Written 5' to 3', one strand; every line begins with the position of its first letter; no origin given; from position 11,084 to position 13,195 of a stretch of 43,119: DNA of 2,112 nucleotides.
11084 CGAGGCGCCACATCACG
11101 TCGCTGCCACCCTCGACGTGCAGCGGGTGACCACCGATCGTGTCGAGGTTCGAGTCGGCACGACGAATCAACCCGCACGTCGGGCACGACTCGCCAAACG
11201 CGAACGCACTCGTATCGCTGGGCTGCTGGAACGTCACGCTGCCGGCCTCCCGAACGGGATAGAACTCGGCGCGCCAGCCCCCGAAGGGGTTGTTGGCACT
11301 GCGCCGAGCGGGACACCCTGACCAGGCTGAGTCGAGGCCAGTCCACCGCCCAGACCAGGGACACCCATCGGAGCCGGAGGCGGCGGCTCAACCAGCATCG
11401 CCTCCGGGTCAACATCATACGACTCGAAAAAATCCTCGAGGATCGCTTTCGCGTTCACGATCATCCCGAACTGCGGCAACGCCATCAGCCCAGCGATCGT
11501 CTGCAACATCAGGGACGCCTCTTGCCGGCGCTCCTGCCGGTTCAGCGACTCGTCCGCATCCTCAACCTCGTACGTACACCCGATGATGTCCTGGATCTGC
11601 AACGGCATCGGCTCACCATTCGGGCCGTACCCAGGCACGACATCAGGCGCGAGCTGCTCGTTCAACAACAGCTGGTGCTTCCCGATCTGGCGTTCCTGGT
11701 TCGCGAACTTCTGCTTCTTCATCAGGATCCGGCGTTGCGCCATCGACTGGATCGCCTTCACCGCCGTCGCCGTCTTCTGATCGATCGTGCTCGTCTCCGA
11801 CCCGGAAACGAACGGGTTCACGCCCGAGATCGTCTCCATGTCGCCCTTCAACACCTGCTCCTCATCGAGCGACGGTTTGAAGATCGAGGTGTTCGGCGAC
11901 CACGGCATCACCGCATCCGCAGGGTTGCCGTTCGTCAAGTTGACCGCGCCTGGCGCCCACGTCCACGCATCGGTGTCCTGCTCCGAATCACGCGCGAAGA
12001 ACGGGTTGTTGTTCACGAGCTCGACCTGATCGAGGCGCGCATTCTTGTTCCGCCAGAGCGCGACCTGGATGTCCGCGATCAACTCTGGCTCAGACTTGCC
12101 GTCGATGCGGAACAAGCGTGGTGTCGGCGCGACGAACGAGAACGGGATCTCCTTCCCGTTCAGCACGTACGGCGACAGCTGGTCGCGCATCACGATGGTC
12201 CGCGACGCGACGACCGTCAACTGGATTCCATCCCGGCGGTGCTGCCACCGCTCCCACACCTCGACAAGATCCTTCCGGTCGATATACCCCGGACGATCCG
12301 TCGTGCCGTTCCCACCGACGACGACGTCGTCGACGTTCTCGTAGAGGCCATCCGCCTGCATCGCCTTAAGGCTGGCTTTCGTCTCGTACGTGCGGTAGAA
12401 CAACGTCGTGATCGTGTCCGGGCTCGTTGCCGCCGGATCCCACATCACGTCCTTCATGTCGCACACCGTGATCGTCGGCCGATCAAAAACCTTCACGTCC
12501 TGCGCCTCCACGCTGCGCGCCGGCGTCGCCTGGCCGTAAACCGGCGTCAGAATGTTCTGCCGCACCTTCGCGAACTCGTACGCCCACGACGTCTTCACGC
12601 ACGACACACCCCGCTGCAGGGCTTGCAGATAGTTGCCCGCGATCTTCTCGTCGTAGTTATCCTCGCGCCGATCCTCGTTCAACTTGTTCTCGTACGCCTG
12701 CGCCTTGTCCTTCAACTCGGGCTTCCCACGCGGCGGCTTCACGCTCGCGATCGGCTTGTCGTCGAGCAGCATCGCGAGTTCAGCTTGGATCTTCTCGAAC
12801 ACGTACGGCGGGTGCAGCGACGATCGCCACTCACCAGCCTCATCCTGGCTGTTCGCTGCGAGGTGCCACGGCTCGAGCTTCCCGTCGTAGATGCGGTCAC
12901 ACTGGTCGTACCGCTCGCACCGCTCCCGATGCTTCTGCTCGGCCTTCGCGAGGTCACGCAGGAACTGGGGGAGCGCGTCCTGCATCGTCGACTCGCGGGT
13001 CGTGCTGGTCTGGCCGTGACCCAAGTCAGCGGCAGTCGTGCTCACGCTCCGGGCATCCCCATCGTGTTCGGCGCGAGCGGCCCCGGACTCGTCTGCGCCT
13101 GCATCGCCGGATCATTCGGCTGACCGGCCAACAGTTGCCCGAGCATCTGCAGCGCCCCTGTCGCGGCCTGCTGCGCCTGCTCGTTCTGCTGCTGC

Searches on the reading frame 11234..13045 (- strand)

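Call 9: search_protein_families(library=phrogs, proteins=[window:11234-13045:-], max_evalue=0.01)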
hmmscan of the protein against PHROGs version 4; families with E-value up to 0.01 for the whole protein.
window:11234-13045:- (603 aa): 4 families
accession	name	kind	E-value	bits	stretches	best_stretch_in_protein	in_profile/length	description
phrog_332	-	connector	5.5e-17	62.3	1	99-440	87-403/560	head-tail adaptor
phrog_1216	-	head and packaging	5.5e-16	59.2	1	167-530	189-574/714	portal protein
phrog_156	-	head and packaging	6.5e-06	25.8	1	19-248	6-205/681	portal protein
phrog_12082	-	head and packaging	0.0047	16.4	1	163-274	148-259/715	portal protein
